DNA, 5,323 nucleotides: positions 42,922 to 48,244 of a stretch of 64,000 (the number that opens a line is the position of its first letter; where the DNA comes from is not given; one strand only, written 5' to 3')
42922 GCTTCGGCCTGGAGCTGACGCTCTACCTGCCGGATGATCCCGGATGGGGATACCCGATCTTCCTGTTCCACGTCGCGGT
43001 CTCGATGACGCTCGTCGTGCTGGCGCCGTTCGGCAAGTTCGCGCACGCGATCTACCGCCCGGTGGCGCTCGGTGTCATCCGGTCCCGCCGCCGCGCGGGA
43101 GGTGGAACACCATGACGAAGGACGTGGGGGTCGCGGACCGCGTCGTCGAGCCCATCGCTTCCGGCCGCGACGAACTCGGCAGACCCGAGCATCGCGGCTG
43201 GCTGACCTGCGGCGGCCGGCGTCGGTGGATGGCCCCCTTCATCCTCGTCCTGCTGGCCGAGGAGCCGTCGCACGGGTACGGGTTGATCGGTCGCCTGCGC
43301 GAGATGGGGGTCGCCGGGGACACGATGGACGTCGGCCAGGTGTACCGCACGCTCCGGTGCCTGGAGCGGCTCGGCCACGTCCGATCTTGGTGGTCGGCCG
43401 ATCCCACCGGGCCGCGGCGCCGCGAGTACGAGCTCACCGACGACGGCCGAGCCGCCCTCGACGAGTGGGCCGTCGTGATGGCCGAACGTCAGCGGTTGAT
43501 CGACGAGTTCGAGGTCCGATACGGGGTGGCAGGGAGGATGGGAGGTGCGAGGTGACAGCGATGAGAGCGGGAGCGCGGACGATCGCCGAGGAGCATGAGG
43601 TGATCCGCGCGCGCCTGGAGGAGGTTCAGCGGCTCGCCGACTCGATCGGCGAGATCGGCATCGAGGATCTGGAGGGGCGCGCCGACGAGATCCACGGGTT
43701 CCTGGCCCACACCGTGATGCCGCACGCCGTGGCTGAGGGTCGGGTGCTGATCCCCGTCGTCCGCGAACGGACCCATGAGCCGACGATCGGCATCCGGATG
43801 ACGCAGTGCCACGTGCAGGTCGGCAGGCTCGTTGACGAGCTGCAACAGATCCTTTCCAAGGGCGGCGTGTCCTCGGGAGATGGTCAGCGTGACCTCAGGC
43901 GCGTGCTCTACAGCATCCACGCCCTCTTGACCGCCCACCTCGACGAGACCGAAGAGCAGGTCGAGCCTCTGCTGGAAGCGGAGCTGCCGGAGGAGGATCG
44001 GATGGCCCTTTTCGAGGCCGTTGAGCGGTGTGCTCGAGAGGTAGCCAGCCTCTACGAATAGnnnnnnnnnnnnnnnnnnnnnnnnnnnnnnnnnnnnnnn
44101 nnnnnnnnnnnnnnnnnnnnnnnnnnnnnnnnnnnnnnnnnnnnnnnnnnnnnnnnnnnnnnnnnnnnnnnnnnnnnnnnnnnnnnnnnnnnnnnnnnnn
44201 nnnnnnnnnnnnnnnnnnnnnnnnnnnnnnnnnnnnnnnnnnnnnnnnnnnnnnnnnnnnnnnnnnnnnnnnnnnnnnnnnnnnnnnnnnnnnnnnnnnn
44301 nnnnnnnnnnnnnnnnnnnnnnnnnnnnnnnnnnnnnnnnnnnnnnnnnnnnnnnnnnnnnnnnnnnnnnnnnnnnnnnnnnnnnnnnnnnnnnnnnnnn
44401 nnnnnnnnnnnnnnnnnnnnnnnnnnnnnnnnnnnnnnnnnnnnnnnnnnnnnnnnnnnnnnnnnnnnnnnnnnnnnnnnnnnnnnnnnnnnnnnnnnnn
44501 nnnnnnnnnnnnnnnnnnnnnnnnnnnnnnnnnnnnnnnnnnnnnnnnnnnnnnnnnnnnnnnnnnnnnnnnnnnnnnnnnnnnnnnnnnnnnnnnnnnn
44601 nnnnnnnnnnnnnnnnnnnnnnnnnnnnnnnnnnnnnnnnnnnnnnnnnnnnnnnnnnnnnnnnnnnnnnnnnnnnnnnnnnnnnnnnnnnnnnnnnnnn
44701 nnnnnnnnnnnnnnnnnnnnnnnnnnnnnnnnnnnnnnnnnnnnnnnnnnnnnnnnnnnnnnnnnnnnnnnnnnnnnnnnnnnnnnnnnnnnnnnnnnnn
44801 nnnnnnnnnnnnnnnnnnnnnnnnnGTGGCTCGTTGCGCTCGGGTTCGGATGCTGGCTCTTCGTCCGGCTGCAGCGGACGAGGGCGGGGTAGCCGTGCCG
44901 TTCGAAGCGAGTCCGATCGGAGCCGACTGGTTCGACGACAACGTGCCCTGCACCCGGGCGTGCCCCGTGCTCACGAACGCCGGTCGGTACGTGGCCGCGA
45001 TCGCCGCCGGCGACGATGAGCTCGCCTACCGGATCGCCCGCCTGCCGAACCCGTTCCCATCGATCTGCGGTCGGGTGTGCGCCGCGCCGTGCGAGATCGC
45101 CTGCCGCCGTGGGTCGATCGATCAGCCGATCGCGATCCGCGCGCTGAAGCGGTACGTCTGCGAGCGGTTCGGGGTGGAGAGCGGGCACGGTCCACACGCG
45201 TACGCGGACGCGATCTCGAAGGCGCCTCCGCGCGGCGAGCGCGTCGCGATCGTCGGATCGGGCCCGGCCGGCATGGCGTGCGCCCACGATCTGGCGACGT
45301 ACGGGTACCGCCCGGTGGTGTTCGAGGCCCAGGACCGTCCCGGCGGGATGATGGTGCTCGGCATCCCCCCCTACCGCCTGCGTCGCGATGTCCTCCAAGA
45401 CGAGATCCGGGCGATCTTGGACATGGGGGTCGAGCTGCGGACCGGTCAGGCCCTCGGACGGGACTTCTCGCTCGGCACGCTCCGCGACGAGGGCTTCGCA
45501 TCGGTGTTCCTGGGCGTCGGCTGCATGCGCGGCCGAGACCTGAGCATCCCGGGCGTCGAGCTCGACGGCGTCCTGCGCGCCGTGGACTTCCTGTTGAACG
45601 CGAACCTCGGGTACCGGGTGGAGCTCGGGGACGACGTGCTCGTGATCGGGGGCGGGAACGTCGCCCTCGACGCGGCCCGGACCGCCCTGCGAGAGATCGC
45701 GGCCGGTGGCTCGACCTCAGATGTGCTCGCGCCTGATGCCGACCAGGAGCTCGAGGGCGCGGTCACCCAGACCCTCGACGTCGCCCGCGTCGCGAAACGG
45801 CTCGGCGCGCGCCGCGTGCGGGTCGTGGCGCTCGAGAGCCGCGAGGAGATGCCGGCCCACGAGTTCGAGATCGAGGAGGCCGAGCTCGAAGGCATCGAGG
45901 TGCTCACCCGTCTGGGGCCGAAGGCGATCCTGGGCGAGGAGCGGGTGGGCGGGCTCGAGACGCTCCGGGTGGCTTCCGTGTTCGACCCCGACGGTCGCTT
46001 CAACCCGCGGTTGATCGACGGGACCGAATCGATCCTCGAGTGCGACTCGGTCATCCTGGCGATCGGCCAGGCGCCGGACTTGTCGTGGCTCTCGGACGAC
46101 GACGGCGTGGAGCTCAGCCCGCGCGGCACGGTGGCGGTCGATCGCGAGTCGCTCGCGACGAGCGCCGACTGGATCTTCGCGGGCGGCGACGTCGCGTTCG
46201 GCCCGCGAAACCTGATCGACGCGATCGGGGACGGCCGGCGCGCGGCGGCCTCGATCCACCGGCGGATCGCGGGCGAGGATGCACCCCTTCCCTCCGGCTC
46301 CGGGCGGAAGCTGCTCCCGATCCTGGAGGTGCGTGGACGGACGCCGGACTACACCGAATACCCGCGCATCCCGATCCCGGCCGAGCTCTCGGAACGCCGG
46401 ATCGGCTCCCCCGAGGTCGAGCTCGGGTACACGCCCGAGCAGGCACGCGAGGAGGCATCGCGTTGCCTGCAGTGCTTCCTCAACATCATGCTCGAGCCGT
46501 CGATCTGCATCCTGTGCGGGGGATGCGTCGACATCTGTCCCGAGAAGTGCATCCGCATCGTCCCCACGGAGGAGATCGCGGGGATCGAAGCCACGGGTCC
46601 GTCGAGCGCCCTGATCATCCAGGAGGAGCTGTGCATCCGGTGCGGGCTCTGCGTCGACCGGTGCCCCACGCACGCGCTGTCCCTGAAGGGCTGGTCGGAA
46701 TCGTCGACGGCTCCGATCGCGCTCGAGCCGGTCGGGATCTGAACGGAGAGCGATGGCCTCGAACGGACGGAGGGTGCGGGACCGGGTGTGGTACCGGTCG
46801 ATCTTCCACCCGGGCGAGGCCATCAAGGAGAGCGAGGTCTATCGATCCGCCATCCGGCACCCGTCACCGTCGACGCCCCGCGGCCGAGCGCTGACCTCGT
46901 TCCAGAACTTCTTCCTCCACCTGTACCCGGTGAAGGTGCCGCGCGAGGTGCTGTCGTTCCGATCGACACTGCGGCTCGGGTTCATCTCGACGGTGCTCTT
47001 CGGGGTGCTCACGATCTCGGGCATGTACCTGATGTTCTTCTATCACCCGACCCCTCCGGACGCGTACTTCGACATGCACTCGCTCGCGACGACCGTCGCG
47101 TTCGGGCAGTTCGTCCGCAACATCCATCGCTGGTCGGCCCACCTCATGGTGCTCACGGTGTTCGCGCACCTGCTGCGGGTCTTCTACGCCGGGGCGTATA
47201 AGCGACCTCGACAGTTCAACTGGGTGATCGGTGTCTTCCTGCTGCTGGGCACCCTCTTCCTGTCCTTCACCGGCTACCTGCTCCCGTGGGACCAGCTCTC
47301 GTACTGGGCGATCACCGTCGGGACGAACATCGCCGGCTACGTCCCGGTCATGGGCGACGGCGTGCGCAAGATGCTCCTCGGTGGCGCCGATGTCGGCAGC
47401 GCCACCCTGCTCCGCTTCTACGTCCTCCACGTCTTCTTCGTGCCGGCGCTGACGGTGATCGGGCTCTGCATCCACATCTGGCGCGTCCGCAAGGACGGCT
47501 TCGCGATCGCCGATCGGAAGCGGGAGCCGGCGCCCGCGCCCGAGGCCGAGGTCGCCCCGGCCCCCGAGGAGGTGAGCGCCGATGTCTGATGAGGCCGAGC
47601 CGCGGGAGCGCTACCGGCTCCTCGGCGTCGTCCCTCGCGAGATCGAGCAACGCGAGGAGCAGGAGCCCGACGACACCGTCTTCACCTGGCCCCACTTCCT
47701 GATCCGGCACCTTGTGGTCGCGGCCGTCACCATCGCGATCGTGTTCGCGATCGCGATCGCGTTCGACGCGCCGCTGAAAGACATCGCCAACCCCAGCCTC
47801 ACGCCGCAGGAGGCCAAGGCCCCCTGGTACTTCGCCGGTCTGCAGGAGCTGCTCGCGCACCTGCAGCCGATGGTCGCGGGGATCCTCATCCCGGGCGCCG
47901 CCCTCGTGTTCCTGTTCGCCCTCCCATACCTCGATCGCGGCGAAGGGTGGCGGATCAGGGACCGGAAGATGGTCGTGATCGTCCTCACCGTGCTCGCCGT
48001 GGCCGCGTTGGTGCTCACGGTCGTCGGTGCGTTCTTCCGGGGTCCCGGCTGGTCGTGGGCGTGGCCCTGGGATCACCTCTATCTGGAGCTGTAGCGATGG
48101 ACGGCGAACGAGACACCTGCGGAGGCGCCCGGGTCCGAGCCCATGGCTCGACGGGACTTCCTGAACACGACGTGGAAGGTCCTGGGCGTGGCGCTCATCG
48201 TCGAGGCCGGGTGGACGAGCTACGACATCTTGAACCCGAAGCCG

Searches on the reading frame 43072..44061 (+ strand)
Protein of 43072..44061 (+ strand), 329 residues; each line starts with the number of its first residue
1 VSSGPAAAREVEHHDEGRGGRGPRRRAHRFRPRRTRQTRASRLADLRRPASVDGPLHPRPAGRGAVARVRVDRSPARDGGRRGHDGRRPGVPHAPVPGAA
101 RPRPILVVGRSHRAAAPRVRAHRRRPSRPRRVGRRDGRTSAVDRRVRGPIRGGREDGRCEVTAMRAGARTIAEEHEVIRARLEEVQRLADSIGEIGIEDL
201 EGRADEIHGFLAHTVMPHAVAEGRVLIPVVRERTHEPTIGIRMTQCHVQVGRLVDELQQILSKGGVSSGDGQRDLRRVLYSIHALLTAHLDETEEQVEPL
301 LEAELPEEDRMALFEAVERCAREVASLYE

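Call 17: search_protein_families(library=pfam, proteins=[window:43072-44061:+], max_evalue=0.001)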
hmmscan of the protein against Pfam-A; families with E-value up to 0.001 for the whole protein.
window:43072-44061:+ (329 aa): 1 family
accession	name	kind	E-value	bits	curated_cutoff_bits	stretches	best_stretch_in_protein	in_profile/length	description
PF01814.28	Hemerythrin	-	1.3e-08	35.8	25.3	1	168-301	3-127/127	Hemerythrin HHE cation binding domain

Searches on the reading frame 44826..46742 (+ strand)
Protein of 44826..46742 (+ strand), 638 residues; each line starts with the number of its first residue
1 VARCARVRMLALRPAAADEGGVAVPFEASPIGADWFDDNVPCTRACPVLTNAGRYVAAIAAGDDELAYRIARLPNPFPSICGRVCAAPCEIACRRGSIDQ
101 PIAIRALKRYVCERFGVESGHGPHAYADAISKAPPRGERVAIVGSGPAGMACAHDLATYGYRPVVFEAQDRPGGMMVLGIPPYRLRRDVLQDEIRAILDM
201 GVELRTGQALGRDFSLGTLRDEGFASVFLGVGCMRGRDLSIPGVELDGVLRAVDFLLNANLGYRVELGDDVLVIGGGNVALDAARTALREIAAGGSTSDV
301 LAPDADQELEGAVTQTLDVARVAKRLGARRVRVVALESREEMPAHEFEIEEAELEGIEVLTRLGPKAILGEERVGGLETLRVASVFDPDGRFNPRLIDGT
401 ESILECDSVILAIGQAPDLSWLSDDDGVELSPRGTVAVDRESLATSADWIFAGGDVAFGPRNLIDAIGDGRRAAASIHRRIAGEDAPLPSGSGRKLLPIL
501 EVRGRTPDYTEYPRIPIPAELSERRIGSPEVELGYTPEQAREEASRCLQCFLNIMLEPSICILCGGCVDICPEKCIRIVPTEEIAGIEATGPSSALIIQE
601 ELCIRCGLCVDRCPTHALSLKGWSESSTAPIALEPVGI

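Call 4: search_protein_families(library=pfam, proteins=[window:44826-46742:+], max_evalue=0.01)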
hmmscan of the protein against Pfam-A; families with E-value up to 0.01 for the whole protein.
window:44826-46742:+ (638 aa): 22 families
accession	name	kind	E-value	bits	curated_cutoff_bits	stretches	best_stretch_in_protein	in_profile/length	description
PF07992.20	Pyr_redox_2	-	1.5e-29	103.8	26.1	1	139-470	2-291/291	Pyridine nucleotide-disulphide oxidoreductase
PF14691.11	Fer4_20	-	4.9e-16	59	25.8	1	39-114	29-107/113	Dihydroprymidine dehydrogenase domain II, 4Fe-4S cluster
PF00037.32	Fer4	-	7.4e-10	38.7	21.1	2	597-618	2-23/24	4Fe-4S binding domain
PF12838.12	Fer4_7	-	4.8e-09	37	27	1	561-617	2-52/52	4Fe-4S dicluster domain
PF13450.12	NAD_binding_8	-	9e-09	35.9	21.9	1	142-176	1-35/68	NAD(P)-binding Rossmann-like domain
PF13187.11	Fer4_9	-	6.6e-08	32.9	27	1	561-617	2-51/52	4Fe-4S dicluster domain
PF13738.12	Pyr_redox_3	-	2.1e-07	31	30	0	142-169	2-30/305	Pyridine nucleotide-disulphide oxidoreductase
PF13237.11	Fer4_10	-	6.3e-07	29.7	25.5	2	555-614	3-53/53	4Fe-4S dicluster domain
PF00070.33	Pyr_redox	-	9.4e-06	26.5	22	1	139-173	1-35/82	Pyridine nucleotide-disulphide oxidoreductase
PF01266.30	DAO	-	2e-05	24.8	27.9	1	139-174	1-37/353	FAD dependent oxidoreductase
PF12831.13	FAD_oxidored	-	8.4e-05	22.5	27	1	140-180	2-42/416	FAD dependent oxidoreductase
PF01593.30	Amino_oxidase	-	9.6e-05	22.3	19.8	1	148-174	2-28/443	Flavin containing amine oxidoreductase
PF01946.23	Thi4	-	0.00013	21.7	26.2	1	140-199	20-78/235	Thi4 family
PF12797.12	Fer4_2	-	0.00014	22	24.5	2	597-615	4-22/22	4Fe-4S binding domain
PF03486.20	HI0933_like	-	0.00031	20.7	50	1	139-173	2-36/244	HI0933-like protein Rossmann domain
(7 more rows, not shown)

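Call 27: search_protein_families(library=ncbifam, proteins=[window:44826-46742:+], max_evalue=0.001)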
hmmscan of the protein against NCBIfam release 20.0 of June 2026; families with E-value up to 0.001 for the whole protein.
window:44826-46742:+ (638 aa): 82 families (the best 25 are shown)
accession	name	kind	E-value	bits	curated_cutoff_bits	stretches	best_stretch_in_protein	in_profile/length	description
NF009410.0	PRK12771.1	subfamily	1.1e-130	436.9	516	2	37-290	45-290/566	NAD(P)-binding protein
NF009454.0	PRK12814.1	equivalog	1.4e-110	370.6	916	2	38-291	100-346/657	putative NADPH-dependent glutamate synthase small subunit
NF010590.0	PRK13984.1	equivalog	4.9e-100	335.4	946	3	42-290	198-445/611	putative oxidoreductase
TIGR01316.1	gltA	equivalog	1.8e-88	297.3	471.75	2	37-289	33-293/449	NADPH-dependent glutamate synthase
NF009414.0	PRK12778.1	equivalog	1e-86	291.9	1103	2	39-289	336-591/752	bifunctional dihydroorotate dehydrogenase B NAD binding subunit/NADPH-dependent glutamate synthase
TIGR03315.1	Se_ygfK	equivalog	3.2e-70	236.7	835.3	2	40-289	445-687/1012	putative selenate reductase subunit YgfK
TIGR01318.1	gltD_gamma_fam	subfamily_domain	1.2e-66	225.3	482.95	2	40-293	48-307/467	glutamate synthase, small subunit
NF009413.0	PRK12775.1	equivalog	9e-60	202.5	1895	2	42-292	341-595/1006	putative trifunctional 2-polyprenylphenol hydroxylase/glutamate synthase subunit beta/ferritin domain-containing protein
NF009408.0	PRK12769.1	equivalog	1.3e-58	198.6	1003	2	41-293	235-493/659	formate-dependent uric acid utilization protein AegA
TIGR01317.1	GOGAT_sm_gam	subfamily_domain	1.6e-58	198.8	447.7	1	45-484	57-481/485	glutamate synthase small subunit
NF009409.0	PRK12770.1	subfamily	4.6e-53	180.5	343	2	311-481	180-350/360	putative glutamate synthase subunit beta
NF009415.0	PRK12779.1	equivalog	1.2e-52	179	1519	2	44-289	212-468/944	putative bifunctional glutamate synthase subunit beta/2-polyprenylphenol hydroxylase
NF009451.0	PRK12809.1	equivalog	2e-43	148.6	1154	2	40-294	217-477/639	formate-dependent uric acid utilization protein YgfT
NF045663.1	diclust_near_Sec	equivalog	4.9e-42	143.9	530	2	40-235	18-201/759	pyridine nucleotide-disulfide oxidoreductase/dicluster-binding protein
TIGR01292.1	TRX_reduct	equivalog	3.1e-16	59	343.45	1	332-479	166-298/300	thioredoxin-disulfide reductase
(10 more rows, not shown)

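Call 66: search_solved_structures(query=window:44826-46742:+, max_evalue=1e-10)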
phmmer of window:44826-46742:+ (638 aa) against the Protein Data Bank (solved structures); distinct sequences matched with E-value up to 1e-10: 16.
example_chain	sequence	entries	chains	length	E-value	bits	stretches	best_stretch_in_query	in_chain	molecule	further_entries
9n5u_A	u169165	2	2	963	4.1e-90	306.4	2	34-289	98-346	NfnA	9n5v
9bov_A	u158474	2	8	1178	1.5e-88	301.2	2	38-289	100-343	Molybdopterin oxidoreductase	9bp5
8oh5_C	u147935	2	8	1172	2.7e-78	267.3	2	37-287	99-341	Formate dehydrogenase-O, major subunit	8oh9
5jca_L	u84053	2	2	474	2.5e-69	237.7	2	40-289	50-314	NADH-dependent Ferredoxin:NADP Oxidoreductase (NfnI) subunit alpha | NADH-dependent Ferredoxin:NADP Oxidoreductase subunit alpha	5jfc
4ylf_B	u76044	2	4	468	4.3e-69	236.9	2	41-289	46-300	Dihydropyrimidine dehydrogenase subunit A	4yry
5vj7_A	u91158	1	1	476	2.4e-64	221.3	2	40-289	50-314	Oxidoreductase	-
6s6s_G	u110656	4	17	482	9.4e-56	192.9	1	42-487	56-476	Glutamate synthase [NADPH] small chain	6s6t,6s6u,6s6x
2vdc_G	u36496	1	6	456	2e-54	188.5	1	42-487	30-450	GLUTAMATE SYNTHASE [NADPH] SMALL CHAIN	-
7mfm_I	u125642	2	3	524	1.5e-40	142.6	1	42-292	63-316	Glutamate synthase (NADPH) small chain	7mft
1gt8_A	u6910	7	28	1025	1.6e-32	116.1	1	39-237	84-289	DIHYDROPYRIMIDINE DEHYDROGENASE | Dihydropyrimidine dehydrogenase [NADP(+)]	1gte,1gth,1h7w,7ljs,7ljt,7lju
1h7x_A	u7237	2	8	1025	1.6e-32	116.1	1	39-237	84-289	DIHYDROPYRIMIDINE DEHYDROGENASE | Dihydropyrimidine dehydrogenase [NADP(+)]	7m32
7m31_A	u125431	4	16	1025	1.6e-32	116.1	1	39-237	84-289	Dihydropyrimidine dehydrogenase [NADP(+)]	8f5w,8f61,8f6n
9sw6_H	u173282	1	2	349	1.2e-14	57.1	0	554-621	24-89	Tungsten formylmethanofuran dehydrogenase, subunit F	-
7bkb_K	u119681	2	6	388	1.8e-14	56.4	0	545-626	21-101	Formylmethanofuran dehydrogenase, subunit F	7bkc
5t5i_F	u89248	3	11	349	2e-14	56.3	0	554-621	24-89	Tungsten formylmethanofuran dehydrogenase subunit fwdF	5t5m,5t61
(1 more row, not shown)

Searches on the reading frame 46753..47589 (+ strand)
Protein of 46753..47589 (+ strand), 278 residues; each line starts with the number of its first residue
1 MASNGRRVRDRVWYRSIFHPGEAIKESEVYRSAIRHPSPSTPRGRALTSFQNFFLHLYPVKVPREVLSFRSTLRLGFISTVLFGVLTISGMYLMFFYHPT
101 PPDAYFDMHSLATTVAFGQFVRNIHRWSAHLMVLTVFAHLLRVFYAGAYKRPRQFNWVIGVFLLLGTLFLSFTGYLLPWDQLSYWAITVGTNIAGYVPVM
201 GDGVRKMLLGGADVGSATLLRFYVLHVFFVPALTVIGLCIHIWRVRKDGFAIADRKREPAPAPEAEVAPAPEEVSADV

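Call 4: search_protein_families(library=pfam, proteins=[window:46753-47589:+], max_evalue=0.01)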
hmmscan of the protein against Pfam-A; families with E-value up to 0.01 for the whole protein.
window:46753-47589:+ (278 aa): 4 families
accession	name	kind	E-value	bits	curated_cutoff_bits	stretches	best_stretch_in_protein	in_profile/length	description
PF00033.24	Cytochrome_B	-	2.5e-43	148.6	27.2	1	73-248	14-188/189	Cytochrome b/b6/petB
PF13631.11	Cytochrom_B_N_2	-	7.3e-40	137.1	27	1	131-255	2-126/169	Cytochrome b(N-terminal)/b6/petB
PF14358.11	DUF4405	-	0.00024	22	26.7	1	77-141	4-63/66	Domain of unknown function (DUF4405)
PF01292.26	Ni_hydr_CYTB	-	0.0027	18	30.1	1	76-152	104-171/179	Prokaryotic cytochrome b561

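Call 27: search_protein_families(library=ncbifam, proteins=[window:46753-47589:+], max_evalue=0.001)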
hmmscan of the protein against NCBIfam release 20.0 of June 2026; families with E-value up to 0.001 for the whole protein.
window:46753-47589:+ (278 aa): 4 families
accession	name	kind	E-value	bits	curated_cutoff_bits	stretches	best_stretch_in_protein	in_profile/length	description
NF040969.1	cytb_ExtP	equivalog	1.9e-79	266.3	290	1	50-250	2-202/205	selenite/tellurite reduction operon b-type cytochrome ExtP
NF002990.0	PRK03735.1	subfamily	2e-54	184.7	325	1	75-250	44-219/223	cytochrome b6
NF050120.1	bc1_QcrB_actin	exception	5.4e-30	104.7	500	1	74-244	27-214/458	cytochrome bc1 complex cytochrome b subunit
NF041076.1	cyt_b_SoxC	equivalog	4e-26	92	740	1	75-262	30-212/542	proton pump complex cytochrome B SoxC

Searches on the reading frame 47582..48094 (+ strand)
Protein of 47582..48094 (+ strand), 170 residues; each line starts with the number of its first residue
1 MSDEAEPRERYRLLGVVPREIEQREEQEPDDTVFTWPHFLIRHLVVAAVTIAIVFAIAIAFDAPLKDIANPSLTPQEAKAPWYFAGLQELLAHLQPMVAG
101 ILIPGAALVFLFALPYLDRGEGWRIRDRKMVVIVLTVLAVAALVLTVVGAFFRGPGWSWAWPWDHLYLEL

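Call 4: search_protein_families(library=pfam, proteins=[window:47582-48094:+], max_evalue=0.01)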
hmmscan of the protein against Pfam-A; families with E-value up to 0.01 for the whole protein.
window:47582-48094:+ (170 aa): 2 families
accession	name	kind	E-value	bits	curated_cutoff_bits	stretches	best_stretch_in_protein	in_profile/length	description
PF00032.22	Cytochrom_B_C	-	2.3e-12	47.5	20.7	1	69-150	2-83/102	Cytochrome b(C-terminal)/b6/petD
PF10329.14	DUF2417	-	0.0034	17.3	25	0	122-157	35-70/234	Region of unknown function (DUF2417)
